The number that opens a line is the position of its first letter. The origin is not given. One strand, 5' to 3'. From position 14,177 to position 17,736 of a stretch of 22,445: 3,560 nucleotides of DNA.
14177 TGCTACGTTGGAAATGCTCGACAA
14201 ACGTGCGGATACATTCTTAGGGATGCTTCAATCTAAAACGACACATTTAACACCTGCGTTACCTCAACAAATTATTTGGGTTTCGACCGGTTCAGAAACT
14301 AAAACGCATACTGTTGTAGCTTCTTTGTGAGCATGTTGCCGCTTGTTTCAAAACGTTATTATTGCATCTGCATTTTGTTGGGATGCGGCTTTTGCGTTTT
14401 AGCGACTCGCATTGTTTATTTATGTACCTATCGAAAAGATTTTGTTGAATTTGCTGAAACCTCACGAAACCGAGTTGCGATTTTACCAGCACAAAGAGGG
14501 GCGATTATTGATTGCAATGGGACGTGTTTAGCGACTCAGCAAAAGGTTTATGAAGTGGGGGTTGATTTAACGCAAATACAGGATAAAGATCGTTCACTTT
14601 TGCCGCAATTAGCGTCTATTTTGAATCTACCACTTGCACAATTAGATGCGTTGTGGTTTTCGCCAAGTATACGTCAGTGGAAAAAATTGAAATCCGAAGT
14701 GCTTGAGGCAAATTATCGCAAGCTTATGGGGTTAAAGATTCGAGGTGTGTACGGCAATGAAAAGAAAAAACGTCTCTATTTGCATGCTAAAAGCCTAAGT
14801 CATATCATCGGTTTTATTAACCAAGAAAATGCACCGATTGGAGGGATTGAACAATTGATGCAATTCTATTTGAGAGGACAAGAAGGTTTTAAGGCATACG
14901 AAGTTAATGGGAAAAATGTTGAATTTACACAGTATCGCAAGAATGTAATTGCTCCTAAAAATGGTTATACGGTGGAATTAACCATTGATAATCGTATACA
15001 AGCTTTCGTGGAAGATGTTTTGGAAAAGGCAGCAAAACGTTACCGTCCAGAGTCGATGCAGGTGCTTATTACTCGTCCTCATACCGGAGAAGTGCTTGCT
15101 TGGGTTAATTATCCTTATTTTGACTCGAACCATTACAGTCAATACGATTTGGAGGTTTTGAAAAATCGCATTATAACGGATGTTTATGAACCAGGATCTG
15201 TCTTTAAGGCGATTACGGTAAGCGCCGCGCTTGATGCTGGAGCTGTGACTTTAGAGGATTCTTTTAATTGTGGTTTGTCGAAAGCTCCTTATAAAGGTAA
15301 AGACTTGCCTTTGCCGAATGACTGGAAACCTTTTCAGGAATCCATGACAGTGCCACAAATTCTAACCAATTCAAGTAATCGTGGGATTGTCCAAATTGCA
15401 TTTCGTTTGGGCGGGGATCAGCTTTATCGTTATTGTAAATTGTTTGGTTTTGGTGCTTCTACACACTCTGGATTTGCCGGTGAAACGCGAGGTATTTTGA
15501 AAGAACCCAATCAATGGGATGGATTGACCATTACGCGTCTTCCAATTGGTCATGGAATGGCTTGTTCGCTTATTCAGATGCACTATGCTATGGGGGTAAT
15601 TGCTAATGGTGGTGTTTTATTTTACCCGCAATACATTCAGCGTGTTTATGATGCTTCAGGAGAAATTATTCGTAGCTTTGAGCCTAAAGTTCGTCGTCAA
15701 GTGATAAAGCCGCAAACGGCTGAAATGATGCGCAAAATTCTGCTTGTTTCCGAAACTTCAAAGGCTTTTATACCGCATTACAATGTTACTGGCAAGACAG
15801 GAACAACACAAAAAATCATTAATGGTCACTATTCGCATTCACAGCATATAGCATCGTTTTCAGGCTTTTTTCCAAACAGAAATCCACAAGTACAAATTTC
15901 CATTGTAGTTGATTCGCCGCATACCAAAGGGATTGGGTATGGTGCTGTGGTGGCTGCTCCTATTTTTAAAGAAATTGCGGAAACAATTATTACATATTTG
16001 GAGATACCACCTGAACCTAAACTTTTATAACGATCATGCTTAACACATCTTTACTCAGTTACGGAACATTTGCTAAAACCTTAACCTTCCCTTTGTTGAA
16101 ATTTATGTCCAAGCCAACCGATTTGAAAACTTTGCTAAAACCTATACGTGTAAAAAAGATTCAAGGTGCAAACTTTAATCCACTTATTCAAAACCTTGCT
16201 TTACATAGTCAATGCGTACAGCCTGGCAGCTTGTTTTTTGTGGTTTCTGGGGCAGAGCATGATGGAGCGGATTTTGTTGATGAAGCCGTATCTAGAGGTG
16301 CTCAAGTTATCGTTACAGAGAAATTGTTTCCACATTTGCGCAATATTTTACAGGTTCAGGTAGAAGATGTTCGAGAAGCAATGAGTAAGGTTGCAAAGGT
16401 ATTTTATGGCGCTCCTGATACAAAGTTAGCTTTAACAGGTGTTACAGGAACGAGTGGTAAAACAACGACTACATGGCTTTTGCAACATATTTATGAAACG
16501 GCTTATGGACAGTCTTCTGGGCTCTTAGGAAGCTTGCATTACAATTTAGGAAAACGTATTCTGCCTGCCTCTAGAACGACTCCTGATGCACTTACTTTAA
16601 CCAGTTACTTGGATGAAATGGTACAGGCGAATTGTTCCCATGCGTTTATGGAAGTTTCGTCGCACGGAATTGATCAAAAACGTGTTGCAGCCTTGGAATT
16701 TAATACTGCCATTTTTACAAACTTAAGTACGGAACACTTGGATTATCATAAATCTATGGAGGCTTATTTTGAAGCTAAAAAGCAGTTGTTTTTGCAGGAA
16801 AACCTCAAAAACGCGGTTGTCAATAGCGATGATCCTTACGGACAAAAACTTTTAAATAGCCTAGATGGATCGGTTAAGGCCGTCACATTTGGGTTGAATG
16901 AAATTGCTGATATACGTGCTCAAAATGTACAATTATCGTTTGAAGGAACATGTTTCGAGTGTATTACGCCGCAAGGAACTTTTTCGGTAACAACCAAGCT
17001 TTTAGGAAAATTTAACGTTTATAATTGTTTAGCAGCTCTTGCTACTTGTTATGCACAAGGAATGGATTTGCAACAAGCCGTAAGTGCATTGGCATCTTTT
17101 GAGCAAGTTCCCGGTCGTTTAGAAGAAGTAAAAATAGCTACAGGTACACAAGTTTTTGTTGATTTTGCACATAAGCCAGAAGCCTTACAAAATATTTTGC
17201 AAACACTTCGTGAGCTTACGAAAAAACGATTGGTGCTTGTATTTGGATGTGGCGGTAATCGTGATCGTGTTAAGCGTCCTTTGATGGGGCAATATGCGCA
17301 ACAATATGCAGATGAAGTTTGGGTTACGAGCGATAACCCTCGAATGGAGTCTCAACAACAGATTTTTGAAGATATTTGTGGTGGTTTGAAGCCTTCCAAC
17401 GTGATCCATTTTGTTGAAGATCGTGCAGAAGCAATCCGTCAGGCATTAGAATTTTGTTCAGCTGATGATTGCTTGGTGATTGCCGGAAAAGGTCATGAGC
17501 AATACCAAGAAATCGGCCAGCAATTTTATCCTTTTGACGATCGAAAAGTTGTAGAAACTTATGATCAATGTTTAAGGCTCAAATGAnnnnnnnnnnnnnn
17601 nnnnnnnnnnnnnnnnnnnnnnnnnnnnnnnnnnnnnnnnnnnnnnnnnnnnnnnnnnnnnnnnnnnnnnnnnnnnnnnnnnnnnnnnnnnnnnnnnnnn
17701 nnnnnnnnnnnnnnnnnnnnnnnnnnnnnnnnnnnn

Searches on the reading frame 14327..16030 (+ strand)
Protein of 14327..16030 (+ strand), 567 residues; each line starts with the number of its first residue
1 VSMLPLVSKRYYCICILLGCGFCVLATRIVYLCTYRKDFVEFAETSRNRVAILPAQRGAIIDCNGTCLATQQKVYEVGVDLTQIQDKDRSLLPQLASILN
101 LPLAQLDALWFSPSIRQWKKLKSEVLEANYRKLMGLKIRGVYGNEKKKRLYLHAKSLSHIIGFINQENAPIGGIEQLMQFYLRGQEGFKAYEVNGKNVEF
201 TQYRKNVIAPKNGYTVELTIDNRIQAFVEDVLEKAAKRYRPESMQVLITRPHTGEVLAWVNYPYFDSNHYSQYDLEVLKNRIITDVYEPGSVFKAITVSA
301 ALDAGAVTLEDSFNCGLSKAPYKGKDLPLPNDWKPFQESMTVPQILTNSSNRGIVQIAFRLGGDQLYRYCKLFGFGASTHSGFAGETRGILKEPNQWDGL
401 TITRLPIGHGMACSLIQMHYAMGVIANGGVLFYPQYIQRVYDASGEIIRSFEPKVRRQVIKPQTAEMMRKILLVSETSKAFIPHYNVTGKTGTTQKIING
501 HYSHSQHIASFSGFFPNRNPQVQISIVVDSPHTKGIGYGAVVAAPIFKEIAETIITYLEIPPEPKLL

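Call 26: search_protein_families(library=pfam, proteins=[window:14327-16030:+], max_evalue=0.001)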
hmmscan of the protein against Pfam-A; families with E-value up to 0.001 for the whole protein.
window:14327-16030:+ (567 aa): 2 families
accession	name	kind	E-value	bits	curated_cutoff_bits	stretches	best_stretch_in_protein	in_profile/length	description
PF00905.27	Transpeptidase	-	1.5e-62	212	22.1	1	246-551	3-298/299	Penicillin binding protein transpeptidase domain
PF03717.20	PBP_dimer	-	3.1e-16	60.8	24.4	1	54-198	3-174/180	Penicillin-binding Protein dimerisation domain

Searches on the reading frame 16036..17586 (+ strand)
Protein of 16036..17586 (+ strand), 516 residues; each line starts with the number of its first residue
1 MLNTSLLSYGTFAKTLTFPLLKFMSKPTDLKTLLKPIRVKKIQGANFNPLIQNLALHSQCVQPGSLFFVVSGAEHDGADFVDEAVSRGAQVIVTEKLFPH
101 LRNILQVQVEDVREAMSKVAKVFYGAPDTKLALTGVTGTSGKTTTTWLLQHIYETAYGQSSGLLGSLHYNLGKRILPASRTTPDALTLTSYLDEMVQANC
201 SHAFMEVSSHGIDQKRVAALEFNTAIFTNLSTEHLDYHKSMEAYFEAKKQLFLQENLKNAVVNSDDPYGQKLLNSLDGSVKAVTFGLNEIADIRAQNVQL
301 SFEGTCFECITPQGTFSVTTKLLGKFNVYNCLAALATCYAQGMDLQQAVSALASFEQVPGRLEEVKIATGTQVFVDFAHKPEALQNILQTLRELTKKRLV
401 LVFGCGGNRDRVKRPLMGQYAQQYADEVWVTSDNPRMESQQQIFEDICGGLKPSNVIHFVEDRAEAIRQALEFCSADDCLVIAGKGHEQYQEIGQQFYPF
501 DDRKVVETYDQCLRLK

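Call 26: search_protein_families(library=pfam, proteins=[window:16036-17586:+], max_evalue=0.001)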
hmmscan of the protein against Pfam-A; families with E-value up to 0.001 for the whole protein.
window:16036-17586:+ (516 aa): 3 families
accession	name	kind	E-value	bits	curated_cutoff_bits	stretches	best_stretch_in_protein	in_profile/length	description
PF08245.18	Mur_ligase_M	-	4e-57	193.9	24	1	136-337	1-199/200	Mur ligase middle domain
PF02875.26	Mur_ligase_C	-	7.3e-32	111.3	28.4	1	360-486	1-127/127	Mur ligase, glutamate ligase domain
PF01225.30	Mur_ligase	-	9.1e-07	29.6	21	1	51-124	2-95/95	Mur ligase family, catalytic domain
